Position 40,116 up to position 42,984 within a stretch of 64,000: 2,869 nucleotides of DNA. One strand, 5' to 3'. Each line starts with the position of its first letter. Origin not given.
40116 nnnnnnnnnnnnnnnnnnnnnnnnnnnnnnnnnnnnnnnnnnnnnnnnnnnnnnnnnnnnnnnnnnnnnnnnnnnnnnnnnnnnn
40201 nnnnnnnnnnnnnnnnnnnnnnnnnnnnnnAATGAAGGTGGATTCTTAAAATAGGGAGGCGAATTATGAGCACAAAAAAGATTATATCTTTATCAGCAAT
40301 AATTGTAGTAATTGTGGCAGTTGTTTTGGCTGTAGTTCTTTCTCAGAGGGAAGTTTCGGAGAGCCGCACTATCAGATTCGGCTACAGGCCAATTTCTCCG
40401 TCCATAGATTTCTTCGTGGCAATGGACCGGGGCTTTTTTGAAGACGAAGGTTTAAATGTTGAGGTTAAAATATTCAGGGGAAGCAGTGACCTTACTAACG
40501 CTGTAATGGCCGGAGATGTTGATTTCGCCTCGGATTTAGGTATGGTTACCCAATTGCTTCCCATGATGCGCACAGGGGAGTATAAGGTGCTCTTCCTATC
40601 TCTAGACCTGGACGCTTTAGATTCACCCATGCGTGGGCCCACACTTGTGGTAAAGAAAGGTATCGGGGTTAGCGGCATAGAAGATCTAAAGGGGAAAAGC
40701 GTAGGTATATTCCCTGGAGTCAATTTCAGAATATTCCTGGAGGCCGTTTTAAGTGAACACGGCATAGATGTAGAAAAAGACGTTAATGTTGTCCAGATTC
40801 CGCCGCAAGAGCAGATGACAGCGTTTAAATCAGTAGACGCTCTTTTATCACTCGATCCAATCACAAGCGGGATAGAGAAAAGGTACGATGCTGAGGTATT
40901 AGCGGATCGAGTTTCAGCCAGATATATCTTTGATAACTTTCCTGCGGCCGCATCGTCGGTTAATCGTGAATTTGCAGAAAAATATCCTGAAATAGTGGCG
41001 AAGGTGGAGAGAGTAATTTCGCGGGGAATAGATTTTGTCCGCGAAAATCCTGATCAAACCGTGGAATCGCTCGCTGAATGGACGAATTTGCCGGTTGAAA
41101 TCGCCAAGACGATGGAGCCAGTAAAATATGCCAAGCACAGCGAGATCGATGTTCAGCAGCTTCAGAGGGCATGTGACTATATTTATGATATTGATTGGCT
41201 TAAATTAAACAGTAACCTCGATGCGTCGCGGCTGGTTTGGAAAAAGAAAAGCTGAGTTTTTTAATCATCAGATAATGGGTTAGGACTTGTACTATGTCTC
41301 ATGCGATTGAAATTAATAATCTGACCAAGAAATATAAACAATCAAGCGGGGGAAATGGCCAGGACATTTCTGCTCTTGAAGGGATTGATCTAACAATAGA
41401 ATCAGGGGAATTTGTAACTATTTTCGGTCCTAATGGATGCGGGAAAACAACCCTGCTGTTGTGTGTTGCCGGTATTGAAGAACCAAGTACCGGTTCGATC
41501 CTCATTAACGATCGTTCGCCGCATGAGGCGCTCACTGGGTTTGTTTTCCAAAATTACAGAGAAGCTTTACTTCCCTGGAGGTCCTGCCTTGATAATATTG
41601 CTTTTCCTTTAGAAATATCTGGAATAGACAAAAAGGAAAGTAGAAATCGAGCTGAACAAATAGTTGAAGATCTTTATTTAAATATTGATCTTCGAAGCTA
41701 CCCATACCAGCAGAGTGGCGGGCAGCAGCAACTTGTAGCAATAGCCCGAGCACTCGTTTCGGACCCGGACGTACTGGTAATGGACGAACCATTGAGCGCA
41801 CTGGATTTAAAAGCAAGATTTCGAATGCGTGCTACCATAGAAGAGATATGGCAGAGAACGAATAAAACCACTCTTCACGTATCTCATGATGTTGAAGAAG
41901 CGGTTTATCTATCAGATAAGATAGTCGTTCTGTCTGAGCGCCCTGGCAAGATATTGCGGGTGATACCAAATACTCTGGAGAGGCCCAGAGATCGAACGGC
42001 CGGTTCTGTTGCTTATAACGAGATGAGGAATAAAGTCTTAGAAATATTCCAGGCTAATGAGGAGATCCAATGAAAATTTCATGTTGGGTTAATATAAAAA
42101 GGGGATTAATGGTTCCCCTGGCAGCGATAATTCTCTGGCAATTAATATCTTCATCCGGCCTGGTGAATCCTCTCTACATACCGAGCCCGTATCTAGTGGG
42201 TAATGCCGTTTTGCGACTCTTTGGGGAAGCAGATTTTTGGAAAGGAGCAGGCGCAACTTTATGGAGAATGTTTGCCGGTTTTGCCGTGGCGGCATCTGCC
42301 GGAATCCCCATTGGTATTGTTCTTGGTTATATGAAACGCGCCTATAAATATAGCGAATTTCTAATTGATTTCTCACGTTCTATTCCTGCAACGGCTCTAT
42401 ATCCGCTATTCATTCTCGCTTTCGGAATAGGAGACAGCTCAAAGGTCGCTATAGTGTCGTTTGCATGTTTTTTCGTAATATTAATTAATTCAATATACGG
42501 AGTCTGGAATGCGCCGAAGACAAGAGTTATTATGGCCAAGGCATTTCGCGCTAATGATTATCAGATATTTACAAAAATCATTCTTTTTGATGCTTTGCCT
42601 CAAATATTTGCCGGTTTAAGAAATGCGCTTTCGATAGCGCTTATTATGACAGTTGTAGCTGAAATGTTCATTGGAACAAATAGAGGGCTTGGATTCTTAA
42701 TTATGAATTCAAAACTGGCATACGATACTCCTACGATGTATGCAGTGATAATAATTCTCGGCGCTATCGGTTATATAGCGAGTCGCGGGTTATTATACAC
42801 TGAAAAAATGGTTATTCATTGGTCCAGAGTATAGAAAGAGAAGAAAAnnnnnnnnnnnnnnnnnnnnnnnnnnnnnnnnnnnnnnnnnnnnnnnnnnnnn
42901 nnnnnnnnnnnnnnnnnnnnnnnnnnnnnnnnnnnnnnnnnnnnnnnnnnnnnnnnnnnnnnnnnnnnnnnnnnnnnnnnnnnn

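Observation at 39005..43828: Second rSAM/SPASM enzyme with an upstream 60-aa peptide, a NitT/TauT ABC importer and an O-methyltransferase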

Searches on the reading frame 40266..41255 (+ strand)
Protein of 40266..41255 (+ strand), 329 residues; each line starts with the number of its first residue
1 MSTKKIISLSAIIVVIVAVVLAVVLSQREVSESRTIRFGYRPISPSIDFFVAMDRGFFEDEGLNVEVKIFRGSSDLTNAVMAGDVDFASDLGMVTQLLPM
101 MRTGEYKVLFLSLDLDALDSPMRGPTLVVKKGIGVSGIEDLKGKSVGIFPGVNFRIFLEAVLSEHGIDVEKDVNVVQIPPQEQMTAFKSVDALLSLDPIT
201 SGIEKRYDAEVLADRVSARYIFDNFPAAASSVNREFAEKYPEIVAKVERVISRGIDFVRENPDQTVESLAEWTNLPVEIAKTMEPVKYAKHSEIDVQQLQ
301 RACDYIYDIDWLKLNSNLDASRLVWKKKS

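Call 4: search_protein_families(library=pfam, proteins=[window:40266-41255:+], max_evalue=0.01)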
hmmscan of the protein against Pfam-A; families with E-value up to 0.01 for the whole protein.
window:40266-41255:+ (329 aa): 3 families
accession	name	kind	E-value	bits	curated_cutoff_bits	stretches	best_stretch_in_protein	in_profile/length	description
PF09084.16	NMT1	-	1.5e-20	74.5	20.5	1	48-264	6-215/216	NMT1/THI5 like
PF13379.11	NMT1_2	-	8.2e-18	65.6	24.7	1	31-262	3-240/252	NMT1-like family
PF04069.17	OpuAC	-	7.3e-06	26.2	21.2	1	35-248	2-224/257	Substrate binding domain of ABC-type glycine betaine transport system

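Call 5: search_protein_families(library=ncbifam, proteins=[window:40266-41255:+], max_evalue=0.01)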
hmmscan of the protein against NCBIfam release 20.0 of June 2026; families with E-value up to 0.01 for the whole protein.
window:40266-41255:+ (329 aa): 5 families
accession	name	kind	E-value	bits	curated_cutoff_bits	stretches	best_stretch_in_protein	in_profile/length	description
TIGR01728.1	SsuA_fam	subfamily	2.6e-31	108.9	163.5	1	36-305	1-267/290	aliphatic sulfonate ABC transporter substrate-binding protein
TIGR01729.1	taurine_ABC_bnd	equivalog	2.4e-11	43.6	304.25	1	54-262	18-217/300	taurine ABC transporter substrate-binding protein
NF040735.1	SBP_SaoX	equivalog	1.7e-09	37.2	300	1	35-280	4-240/330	ABC transporter substrate-binding subunit SaoX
NF008588.0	PRK11553.1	subfamily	7.9e-09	34.9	299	1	13-328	8-312/319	aliphatic sulfonate ABC transporter substrate-binding protein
TIGR02122.1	TRAP_TAXI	subfamily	5.6e-06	25.4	84.35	1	118-189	115-188/320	TAXI family TRAP transporter solute-binding subunit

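Call 17: search_protein_families(library=padloc, proteins=[window:40266-41255:+], max_evalue=0.01)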
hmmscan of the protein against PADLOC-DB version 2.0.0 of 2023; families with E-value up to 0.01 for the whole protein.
window:40266-41255:+ (329 aa): 0 families

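Call 52: search_solved_structures(query=window:40266-41255:+, max_evalue=0.01)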
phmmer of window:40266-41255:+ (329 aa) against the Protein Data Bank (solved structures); distinct sequences matched with E-value up to 0.01: 13.
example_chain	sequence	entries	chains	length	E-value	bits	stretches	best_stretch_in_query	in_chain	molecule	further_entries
3qsl_A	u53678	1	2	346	1.2e-16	64.3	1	18-259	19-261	Putative exported protein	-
4h6d_F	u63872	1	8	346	6.3e-07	32.3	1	35-264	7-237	Pyrimidine precursor biosynthesis enzyme THI5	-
4h65_A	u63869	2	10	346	1.2e-06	31.4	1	35-262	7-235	Pyrimidine precursor biosynthesis enzyme THI5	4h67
8w9m_C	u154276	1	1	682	4.1e-05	26.4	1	34-253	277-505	Nitrate transport ATP-binding protein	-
8wm7_C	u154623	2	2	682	4.1e-05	26.4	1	34-253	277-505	Nitrate transport ATP-binding protein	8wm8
4nmy_A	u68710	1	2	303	8.6e-05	25.3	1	35-271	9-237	ABC-type transport system, extracellular solute-binding protein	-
2i48_A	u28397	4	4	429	0.00016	24.5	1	26-202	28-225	Bicarbonate transporter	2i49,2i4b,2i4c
4ddd_A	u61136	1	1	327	0.00024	23.9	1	40-187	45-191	Immunogenic protein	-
4esx_A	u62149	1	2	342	0.00049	22.8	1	46-169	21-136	Pyrimidine biosynthesis enzyme THI13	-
4esw_A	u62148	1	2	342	0.00059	22.6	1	46-169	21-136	Pyrimidine biosynthesis enzyme THI13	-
9uai_E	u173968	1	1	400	0.0048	19.6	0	33-242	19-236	Nitrate transport ATP-binding subunits C and D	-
9uak_A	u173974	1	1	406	0.005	19.5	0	33-242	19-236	C terminal regulatory domain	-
2x7p_A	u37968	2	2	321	0.0098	18.6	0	34-94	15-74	POSSIBLE THIAMINE BIOSYNTHESIS ENZYME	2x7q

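Call 77: find_related_loci(query=A5, collection=metagenome_contigs, flank=6000)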
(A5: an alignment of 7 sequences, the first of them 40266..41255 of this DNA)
Query A5 (329 aa) in metagenome_contigs; peptide patterns used: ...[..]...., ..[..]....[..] (x = any residue, [..] = any of these).
146 stretches matched a pattern; 5 encode a relative of the query (tblastn E <= 1e-3); 5 distinct loci.
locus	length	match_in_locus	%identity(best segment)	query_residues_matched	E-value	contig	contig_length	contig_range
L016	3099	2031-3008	74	1-326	2e-173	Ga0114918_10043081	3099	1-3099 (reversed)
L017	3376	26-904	72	36-328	1e-155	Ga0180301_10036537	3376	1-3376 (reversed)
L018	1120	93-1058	67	11-327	8e-165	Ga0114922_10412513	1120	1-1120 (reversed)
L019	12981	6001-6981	63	8-326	8e-143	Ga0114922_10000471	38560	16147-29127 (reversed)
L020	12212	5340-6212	64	38-328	1e-124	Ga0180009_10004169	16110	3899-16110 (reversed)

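Call 84: search_dna_similar(query=window:40266-41255:+, collection=plasmids, mode=protein, max_rows=8)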
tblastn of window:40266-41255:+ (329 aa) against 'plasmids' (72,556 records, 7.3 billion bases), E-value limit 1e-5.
Records with a match: 280; places in all: 325; records where one place covers at least 80% of the query: 33.
Best place of each record, by identity: <60% 280.
By first word of the organism name: Rhizobium 80; Pantoea 31; Pseudosulfitobacter 19; Klebsiella 16; Agrobacterium 14; Thermus 12; Burkholderia 10; Paraburkholderia 8; Shinella 6; Neorhizobium 6; and 37 more.
By predicted mobility (MOB-suite, as given by PLSDB): non-mobilizable 173; conjugative 69; mobilizable 38.
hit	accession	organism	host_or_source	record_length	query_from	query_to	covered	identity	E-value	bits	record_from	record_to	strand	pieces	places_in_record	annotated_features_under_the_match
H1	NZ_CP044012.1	Sinorhizobium sp. BG8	Prosopis cineraria,pure bacterial ...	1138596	29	298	82%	28.8%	1e-11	73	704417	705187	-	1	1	none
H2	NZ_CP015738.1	Shinella sp. HZN7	-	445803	27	298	83%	27.5%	2e-8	63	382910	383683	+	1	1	aliphatic sulfonate ABC transporter substrate-binding protein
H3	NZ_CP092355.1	Rhizobium sp. C104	Cell culture,nodule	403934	32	319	88%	25.8%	6e-8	62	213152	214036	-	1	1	ABC transporter substrate-binding protein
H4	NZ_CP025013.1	Rhizobium leguminosarum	Lotus corniculatus,Bacteria culture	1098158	32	319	88%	25.8%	6e-8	62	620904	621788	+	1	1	record has no annotation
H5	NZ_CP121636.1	Rhizobium leguminosarum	Trifolium ambiguum,cell culture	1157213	32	319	88%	25.8%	6e-8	62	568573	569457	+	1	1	record has no annotation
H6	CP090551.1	Rhizobium leguminosarum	Trifolium pratense,Cell culture,Plant ...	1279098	32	319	88%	25.8%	6e-8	62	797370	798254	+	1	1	ABC transporter substrate-binding protein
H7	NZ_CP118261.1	Agrobacterium vitis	Grape,cell culture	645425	31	279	76%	29.6%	7e-17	89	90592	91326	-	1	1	ABC transporter substrate-binding protein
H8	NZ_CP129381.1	Rhizobium sp. SSA_523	single cell,Sea water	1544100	28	295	81%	27.5%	5e-10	68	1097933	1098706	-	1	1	none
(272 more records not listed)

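Call 85: find_related_loci(query=A5, collection=viral_contigs, flank=6000)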
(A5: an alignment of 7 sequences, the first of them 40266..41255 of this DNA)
Query A5 (329 aa) in viral_contigs; peptide patterns used: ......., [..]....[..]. (x = any residue, [..] = any of these).
256 stretches matched a pattern, but none encodes a relative of the query by tblastn (E <= 1e-3).

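Call 102: search_protein_families(library=pfam, proteins=[L019:9972-12305:+], max_evalue=0.01)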
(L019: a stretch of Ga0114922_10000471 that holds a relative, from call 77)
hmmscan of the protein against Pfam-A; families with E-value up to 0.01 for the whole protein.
L019:9972-12305:+ (778 aa): 0 families

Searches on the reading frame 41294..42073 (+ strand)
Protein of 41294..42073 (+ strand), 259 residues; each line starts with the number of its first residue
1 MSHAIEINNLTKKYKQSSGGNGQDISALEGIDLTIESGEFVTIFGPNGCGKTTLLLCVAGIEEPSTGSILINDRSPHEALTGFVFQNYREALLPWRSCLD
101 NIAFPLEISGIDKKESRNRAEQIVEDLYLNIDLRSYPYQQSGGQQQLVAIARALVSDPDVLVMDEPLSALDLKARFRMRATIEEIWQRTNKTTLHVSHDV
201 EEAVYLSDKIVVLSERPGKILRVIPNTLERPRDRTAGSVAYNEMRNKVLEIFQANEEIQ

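Call 4: search_protein_families(library=pfam, proteins=[window:41294-42073:+], max_evalue=0.01)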
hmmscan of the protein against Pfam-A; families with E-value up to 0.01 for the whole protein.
window:41294-42073:+ (259 aa): 5 families
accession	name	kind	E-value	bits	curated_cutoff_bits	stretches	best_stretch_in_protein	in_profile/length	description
PF00005.33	ABC_tran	-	5.9e-28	98.6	25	1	28-167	1-136/137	ABC transporter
PF13304.12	AAA_21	-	5e-07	30.5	27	0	124-176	222-277/304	AAA domain, putative AbiEii toxin, Type IV TA system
PF02463.25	SMC_N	-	0.0001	22.2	40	0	38-55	24-41/220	RecF/RecN/SMC N terminal domain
PF13476.12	AAA_23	-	0.00048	21.3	27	1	31-58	15-39/201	AAA domain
PF01637.24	ATPase_2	-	0.0015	18.9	33.2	1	36-59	18-41/225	ATPase domain predominantly from Archaea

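Call 5: search_protein_families(library=ncbifam, proteins=[window:41294-42073:+], max_evalue=0.01)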
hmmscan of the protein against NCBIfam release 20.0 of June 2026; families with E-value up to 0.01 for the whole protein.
window:41294-42073:+ (259 aa): 189 families (the best 25 are shown)
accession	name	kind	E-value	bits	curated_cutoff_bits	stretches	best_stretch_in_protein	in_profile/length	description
NF040729.1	ABC_ATP_SaoA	equivalog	2.6e-66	223.6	360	1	5-254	2-245/248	ABC transporter ATP-binding protein SaoA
TIGR03265.1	PhnT2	equivalog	1.5e-57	195.5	457.7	1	3-215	3-210/353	putative 2-aminoethylphosphonate ABC transporter ATP-binding protein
NF008421.0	PRK11248.1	equivalog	2.7e-55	187.6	357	1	25-228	14-217/255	taurine ABC transporter ATP-binding subunit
NF040933.2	ABC_arch_GlcV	equivalog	5.1e-54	183.5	450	1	5-215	3-217/357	glucose ABC transporter ATP-binding protein GlcV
NF008653.0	PRK11650.1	subfamily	9.8e-53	179.4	432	1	4-215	3-210/357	sn-glycerol-3-phosphate ABC transporter ATP-binding protein UgpC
NF006987.0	PRK09452.1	equivalog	8.6e-51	172.8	482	1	5-215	18-223/378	spermidine/putrescine ABC transporter ATP-binding protein PotA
NF043075.1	MMSYN1_0197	equivalog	2.5e-50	171.4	550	1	5-215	3-208/341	spermidine/putrescine ABC transporter ATP-binding protein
NF008233.0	PRK11000.1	equivalog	5.6e-50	170.2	568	1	25-215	16-209/369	maltose/maltodextrin ABC transporter ATP-binding protein MalK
TIGR01187.1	potA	subfamily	1.7e-48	165.4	355.6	1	43-223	1-182/325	polyamine ABC transporter ATP-binding protein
TIGR00968.1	3a0106s01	subfamily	1.8e-48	165.1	342.75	1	6-223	2-212/237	sulfate ABC transporter ATP-binding protein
NF008513.0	PRK11432.1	equivalog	1.4e-47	162.4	496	1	26-223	20-218/351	ferric ABC transporter ATP-binding protein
TIGR01184.1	ntrCD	subfamily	2.4e-47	161.5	291.8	1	28-250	1-228/230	nitrate ABC transporter ATP-binding protein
NF008420.0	PRK11247.1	equivalog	9.9e-47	159.3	395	1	25-251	25-241/257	aliphatic sulfonates ABC transporter ATP-binding protein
NF040840.2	tungstate_WtpC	equivalog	6.4e-45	153.9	440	1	27-223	15-212/347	tungstate ABC transporter ATP-binding protein WtpC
TIGR01186.1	proV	subfamily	1.4e-42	146.2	326.6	1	27-223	8-211/363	betaine/proline/choline family ABC transporter ATP-binding protein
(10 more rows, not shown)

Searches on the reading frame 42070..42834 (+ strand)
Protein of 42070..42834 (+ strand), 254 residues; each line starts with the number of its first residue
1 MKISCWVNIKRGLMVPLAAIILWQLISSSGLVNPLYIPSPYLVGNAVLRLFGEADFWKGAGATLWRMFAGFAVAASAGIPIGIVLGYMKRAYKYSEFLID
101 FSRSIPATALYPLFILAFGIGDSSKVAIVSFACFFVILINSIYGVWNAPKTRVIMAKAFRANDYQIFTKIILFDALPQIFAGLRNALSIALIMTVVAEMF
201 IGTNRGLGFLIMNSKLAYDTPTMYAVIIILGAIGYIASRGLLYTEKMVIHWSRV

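Call 4: search_protein_families(library=pfam, proteins=[window:42070-42834:+], max_evalue=0.01)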
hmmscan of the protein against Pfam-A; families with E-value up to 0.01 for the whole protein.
window:42070-42834:+ (254 aa): 1 family
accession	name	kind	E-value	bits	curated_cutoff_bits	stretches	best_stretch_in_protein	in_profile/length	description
PF00528.27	BPD_transp_1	-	1.5e-19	70.9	26.4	1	78-237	1-171/184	Binding-protein-dependent transport system inner membrane component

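Call 5: search_protein_families(library=ncbifam, proteins=[window:42070-42834:+], max_evalue=0.01)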
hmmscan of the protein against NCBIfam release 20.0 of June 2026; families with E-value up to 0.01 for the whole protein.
window:42070-42834:+ (254 aa): 7 families
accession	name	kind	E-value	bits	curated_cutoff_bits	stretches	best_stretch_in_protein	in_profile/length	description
NF040733.1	ABC_perm_U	equivalog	2.2e-39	135.4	295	1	17-252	16-249/251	ABC transporter permease subunit SaoP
NF008470.0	PRK11365.1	equivalog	2.9e-35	121.9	347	1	11-252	13-253/263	aliphatic sulfonate ABC transporter permease SsuC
NF007545.0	PRK10160.1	equivalog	1.1e-29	103.8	342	1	18-251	33-270/275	taurine ABC transporter permease TauC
TIGR01183.1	ntrB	equivalog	4.4e-22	78.8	209.05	1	62-241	21-193/202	nitrate ABC transporter permease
TIGR03416.1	ABC_choXWV_perm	equivalog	3.6e-16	59.4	363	1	48-214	76-240/267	choline ABC transporter permease subunit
NF008196.0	PRK10952.1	equivalog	1.1e-13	50.8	439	1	47-213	133-297/356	glycine betaine/L-proline ABC transporter permease ProW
NF043080.1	MMSYN1_0166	equivalog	0.00043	19.3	370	0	55-134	97-174/307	oligopeptide ABC transporter permease OppC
